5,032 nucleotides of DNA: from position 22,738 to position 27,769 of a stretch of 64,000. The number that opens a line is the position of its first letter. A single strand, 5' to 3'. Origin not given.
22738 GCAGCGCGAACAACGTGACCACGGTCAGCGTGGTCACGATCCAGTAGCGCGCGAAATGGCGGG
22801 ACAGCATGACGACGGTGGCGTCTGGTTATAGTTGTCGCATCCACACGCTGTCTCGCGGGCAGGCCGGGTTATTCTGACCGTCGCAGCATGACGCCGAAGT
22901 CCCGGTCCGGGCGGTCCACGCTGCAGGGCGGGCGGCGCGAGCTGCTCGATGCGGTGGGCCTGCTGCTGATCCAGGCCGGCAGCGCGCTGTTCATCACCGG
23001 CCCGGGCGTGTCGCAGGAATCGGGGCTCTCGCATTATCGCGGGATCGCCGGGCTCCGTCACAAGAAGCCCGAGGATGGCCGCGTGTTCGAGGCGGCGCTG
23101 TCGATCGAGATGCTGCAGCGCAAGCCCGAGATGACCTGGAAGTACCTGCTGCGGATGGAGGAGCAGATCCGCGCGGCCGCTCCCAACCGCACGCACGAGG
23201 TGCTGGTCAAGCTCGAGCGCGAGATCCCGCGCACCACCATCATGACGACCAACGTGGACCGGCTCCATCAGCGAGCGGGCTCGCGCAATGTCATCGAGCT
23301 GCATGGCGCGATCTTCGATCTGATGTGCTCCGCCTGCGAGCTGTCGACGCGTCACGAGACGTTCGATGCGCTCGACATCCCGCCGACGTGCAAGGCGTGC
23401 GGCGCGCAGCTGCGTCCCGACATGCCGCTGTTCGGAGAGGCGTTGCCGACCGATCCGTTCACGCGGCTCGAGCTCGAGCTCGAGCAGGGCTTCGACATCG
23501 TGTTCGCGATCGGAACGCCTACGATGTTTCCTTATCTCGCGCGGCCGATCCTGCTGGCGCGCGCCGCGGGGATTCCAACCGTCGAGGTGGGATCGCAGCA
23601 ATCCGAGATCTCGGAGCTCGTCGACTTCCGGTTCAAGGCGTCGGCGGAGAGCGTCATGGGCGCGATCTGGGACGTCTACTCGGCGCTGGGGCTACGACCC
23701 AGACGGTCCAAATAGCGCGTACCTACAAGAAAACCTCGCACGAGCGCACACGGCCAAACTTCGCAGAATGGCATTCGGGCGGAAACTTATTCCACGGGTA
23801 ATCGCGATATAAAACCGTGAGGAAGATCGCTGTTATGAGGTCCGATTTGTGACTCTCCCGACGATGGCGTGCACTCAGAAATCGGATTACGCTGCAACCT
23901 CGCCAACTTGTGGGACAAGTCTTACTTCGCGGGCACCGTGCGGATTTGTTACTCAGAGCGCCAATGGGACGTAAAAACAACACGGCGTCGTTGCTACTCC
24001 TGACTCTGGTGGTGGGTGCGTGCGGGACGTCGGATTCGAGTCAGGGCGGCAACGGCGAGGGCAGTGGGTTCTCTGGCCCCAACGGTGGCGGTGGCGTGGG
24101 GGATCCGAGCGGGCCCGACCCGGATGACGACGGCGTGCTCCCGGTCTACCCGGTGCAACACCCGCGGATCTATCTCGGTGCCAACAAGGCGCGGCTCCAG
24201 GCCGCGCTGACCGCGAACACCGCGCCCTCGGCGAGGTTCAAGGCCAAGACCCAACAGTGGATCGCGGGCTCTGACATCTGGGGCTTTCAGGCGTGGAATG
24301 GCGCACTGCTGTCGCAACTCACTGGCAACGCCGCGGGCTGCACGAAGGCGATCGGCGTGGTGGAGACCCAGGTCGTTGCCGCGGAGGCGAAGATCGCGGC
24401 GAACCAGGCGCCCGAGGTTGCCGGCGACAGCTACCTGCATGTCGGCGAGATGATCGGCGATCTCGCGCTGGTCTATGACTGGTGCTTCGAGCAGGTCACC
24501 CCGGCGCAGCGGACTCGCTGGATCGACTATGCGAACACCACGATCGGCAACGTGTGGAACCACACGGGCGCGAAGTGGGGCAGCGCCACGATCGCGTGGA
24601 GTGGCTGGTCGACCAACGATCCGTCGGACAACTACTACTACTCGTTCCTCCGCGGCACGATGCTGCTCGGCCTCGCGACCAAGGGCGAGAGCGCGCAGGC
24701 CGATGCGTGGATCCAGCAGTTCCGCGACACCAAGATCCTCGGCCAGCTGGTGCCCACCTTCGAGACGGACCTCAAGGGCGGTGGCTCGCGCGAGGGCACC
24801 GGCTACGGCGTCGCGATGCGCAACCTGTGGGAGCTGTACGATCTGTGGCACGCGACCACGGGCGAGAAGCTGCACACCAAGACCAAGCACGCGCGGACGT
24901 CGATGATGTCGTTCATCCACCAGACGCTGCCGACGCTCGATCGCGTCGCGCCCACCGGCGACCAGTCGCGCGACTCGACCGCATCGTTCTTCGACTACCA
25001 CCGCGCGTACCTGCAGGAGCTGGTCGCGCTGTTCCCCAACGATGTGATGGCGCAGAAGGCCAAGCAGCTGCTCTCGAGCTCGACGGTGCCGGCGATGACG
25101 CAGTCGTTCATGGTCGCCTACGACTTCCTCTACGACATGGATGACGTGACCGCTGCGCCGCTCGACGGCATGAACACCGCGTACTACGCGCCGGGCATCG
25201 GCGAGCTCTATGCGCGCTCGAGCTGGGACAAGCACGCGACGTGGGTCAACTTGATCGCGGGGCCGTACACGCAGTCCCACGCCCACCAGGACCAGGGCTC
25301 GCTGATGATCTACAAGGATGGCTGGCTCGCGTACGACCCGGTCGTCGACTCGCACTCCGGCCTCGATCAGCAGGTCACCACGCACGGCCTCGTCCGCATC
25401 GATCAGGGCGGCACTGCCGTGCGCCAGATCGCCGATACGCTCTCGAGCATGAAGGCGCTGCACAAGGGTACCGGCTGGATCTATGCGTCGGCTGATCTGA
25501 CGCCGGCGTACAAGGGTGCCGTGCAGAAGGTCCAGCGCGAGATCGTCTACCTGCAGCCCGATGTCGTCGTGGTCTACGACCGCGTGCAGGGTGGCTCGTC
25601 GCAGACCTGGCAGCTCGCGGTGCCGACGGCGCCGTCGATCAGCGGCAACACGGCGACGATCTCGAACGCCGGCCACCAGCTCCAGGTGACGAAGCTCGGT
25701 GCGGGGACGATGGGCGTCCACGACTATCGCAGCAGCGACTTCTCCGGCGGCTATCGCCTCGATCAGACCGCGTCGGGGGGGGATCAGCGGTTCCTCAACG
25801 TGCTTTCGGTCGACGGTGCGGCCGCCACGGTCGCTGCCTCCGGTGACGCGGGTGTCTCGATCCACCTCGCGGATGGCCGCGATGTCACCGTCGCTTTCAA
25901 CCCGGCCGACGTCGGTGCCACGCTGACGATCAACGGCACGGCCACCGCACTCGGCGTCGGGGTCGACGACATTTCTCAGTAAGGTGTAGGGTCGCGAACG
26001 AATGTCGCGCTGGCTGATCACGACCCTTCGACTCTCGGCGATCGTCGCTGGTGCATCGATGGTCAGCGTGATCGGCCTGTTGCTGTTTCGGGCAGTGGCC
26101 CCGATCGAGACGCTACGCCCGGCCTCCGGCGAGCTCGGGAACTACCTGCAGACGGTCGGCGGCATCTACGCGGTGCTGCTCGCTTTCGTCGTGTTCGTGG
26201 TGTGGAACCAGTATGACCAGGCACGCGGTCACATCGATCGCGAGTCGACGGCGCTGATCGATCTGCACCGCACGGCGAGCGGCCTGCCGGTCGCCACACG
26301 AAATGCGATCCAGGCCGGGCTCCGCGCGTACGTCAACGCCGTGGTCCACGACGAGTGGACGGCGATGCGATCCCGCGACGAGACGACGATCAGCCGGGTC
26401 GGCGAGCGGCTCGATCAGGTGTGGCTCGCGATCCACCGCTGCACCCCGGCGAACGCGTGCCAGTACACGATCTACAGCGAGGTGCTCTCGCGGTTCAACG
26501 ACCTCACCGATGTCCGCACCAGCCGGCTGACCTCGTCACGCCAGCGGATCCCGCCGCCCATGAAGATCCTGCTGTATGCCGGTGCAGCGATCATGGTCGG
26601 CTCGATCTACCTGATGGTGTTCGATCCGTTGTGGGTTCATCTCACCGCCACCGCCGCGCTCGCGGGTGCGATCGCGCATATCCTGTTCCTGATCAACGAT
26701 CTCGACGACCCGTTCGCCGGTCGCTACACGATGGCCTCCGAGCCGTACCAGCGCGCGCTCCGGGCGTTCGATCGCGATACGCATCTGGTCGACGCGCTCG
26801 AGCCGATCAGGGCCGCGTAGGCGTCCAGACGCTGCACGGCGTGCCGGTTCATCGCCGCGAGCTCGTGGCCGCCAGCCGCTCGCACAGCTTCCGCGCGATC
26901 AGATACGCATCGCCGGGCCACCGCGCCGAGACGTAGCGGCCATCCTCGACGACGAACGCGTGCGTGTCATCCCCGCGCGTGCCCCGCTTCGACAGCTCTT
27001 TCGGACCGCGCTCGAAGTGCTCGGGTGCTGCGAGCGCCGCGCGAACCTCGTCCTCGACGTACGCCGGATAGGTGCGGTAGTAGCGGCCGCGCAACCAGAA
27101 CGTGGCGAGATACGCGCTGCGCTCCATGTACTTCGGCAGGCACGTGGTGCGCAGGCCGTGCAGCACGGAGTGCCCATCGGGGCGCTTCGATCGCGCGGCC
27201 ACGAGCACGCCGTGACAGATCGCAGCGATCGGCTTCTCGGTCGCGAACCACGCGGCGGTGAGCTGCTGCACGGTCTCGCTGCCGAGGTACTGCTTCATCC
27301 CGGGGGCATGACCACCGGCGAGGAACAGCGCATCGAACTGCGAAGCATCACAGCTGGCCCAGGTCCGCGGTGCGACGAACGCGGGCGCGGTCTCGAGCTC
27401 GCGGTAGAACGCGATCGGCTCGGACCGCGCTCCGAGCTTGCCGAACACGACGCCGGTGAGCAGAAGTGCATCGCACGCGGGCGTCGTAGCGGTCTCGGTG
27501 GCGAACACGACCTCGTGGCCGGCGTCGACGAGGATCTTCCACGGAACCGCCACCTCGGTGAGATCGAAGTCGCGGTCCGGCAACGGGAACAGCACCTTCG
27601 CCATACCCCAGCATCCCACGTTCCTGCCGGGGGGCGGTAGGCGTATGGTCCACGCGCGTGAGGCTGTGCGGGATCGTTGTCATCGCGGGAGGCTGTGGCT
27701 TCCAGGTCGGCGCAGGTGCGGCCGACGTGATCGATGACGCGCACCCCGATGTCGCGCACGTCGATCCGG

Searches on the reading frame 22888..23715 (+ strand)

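Call 83: search_protein_families(library=pfam, proteins=[window:22888-23715:+], max_evalue=0.0001)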
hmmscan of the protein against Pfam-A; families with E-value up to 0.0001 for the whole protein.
window:22888-23715:+ (275 aa): 1 family
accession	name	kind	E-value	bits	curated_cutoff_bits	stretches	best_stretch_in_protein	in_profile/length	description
PF02146.23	SIR2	-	5e-32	111.7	24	1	38-210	1-174/180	Sir2 family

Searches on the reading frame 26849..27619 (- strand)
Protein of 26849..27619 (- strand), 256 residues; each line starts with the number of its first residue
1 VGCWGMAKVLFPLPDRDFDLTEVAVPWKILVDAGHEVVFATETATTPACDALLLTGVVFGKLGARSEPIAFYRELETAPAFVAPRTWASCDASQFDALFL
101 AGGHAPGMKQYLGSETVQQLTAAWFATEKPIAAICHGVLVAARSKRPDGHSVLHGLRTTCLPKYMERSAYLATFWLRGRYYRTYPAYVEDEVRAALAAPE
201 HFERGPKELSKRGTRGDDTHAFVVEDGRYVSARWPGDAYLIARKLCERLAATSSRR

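Call 83: search_protein_families(library=pfam, proteins=[window:26849-27619:-], max_evalue=0.0001)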
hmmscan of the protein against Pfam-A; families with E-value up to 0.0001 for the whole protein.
window:26849-27619:- (256 aa): 2 families
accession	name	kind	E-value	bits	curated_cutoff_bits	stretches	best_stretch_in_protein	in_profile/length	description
PF17124.11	ThiJ_like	-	1.6e-31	110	30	1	13-186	1-177/186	ThiJ/PfpI family-like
PF01965.30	DJ-1_PfpI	-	4.1e-15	56.4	26.6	1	8-247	2-164/165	DJ-1/PfpI family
